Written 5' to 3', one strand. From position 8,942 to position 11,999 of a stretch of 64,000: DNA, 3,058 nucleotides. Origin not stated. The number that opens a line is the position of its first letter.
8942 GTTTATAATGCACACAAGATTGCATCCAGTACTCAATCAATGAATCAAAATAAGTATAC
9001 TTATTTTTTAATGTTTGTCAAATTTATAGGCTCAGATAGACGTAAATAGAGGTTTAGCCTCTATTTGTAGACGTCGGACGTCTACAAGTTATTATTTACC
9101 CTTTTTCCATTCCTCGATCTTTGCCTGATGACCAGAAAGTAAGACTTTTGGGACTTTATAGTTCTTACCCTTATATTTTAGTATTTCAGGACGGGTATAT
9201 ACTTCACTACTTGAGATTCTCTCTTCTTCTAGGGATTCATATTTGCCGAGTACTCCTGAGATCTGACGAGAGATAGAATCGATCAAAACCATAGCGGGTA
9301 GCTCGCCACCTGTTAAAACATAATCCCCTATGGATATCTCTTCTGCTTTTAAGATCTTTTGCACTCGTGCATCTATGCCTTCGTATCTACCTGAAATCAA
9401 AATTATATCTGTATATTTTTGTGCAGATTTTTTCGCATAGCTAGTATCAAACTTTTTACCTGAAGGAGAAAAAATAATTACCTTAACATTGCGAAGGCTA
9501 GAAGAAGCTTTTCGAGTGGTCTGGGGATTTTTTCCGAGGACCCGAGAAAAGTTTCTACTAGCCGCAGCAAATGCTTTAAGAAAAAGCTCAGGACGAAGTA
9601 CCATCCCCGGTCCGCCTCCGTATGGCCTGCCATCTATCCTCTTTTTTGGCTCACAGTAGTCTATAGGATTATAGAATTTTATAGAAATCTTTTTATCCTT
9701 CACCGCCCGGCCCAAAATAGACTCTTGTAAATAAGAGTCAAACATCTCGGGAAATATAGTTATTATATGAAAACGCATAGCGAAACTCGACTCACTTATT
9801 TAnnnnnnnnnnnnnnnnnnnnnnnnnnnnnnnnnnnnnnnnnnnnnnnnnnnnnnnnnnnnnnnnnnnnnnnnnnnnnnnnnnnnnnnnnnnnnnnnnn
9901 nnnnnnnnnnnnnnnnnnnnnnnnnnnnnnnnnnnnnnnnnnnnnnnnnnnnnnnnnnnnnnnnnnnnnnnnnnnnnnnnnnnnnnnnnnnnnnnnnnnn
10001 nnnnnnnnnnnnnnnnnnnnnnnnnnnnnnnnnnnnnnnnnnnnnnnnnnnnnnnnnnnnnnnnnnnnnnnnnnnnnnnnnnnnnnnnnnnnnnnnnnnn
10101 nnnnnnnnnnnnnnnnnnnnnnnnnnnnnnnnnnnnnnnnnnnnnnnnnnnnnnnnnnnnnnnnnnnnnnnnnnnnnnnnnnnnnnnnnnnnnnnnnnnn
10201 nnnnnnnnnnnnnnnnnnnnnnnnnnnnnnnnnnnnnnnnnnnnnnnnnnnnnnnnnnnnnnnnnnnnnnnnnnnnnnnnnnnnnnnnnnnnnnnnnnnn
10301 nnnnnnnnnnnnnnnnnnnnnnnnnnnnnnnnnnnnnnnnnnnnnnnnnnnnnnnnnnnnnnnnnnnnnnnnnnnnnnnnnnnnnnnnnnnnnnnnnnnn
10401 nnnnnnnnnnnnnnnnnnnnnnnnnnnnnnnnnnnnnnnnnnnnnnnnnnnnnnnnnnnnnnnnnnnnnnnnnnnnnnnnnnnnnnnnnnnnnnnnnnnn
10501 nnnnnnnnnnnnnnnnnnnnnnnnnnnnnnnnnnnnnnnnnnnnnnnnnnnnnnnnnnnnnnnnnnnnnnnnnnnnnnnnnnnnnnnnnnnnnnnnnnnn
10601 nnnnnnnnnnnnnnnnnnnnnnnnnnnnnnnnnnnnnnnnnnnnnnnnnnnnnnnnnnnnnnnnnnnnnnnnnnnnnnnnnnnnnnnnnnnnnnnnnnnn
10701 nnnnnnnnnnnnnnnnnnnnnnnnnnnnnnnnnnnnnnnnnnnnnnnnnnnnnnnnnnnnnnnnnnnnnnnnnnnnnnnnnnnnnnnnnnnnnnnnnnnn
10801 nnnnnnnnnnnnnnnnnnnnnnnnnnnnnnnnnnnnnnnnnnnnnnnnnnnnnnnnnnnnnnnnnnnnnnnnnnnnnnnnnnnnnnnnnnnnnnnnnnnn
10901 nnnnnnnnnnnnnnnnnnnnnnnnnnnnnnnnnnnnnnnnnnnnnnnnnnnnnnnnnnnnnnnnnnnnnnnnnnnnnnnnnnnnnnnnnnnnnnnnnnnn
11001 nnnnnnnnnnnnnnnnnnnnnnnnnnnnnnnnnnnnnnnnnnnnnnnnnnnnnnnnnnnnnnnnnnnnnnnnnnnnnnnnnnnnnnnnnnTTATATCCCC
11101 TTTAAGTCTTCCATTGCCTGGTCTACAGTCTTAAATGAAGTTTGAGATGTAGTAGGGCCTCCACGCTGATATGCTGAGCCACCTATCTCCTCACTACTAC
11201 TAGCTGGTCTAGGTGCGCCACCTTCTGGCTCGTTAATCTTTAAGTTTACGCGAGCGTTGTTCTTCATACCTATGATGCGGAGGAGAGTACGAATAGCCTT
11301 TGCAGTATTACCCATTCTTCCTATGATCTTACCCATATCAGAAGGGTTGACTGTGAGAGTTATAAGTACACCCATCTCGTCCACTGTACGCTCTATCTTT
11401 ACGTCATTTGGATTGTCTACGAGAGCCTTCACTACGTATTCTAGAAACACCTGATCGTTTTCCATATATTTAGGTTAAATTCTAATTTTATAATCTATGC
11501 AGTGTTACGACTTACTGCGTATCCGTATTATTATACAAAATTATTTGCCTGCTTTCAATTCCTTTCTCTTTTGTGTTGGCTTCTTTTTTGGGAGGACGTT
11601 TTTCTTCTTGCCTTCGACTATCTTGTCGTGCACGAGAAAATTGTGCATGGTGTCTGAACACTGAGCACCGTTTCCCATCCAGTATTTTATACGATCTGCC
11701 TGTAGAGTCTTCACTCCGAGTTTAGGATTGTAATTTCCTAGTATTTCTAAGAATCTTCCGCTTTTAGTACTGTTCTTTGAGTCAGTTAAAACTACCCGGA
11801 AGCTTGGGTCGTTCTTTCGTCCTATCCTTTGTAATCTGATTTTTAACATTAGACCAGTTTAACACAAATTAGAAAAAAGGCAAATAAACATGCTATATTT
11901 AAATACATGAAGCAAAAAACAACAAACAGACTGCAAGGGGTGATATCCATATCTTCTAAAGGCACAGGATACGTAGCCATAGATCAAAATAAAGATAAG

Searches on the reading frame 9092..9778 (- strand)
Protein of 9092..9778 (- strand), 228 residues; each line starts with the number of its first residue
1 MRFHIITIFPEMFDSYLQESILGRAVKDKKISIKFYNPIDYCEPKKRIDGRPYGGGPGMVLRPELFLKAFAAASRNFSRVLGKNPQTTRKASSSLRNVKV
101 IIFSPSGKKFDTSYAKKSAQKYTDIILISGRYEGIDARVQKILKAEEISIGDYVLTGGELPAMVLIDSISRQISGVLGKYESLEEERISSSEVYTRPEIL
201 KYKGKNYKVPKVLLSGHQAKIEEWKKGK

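Call 74: search_protein_families(library=pfam, proteins=[window:9092-9778:-], max_evalue=0.001)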
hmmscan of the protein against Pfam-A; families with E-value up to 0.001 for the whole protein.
window:9092-9778:- (228 aa): 1 family
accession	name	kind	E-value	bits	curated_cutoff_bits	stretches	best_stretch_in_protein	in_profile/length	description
PF01746.26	tRNA_m1G_MT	-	1.2e-36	126.7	27.3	1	23-226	2-183/195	tRNA (Guanine-1)-methyltransferase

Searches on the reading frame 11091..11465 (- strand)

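Call 73: search_protein_families(library=pfam, proteins=[window:11091-11465:-], max_evalue=0.001)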
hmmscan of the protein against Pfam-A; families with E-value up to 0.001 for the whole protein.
window:11091-11465:- (124 aa): 2 families
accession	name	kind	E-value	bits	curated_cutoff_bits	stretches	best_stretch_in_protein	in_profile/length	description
PF13083.13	KH_KhpA-B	-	5.5e-21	74.7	32.1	1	7-77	3-73/73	KhpA/KhpB, KH domain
PF07650.23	KH_2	-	0.00065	19.9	22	1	19-79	15-72/78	KH domain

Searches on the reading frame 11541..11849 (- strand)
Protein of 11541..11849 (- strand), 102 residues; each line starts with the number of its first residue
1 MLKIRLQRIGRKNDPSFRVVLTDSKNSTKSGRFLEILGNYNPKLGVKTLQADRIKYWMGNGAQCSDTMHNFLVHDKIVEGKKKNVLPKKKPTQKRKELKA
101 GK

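Call 73: search_protein_families(library=pfam, proteins=[window:11541-11849:-], max_evalue=0.001)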
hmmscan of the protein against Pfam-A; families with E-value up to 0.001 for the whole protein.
window:11541-11849:- (102 aa): 1 family
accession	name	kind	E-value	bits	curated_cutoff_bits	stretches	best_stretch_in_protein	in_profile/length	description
PF00886.24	Ribosomal_S16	-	1.6e-16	60.4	27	1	8-65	1-62/62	Ribosomal protein S16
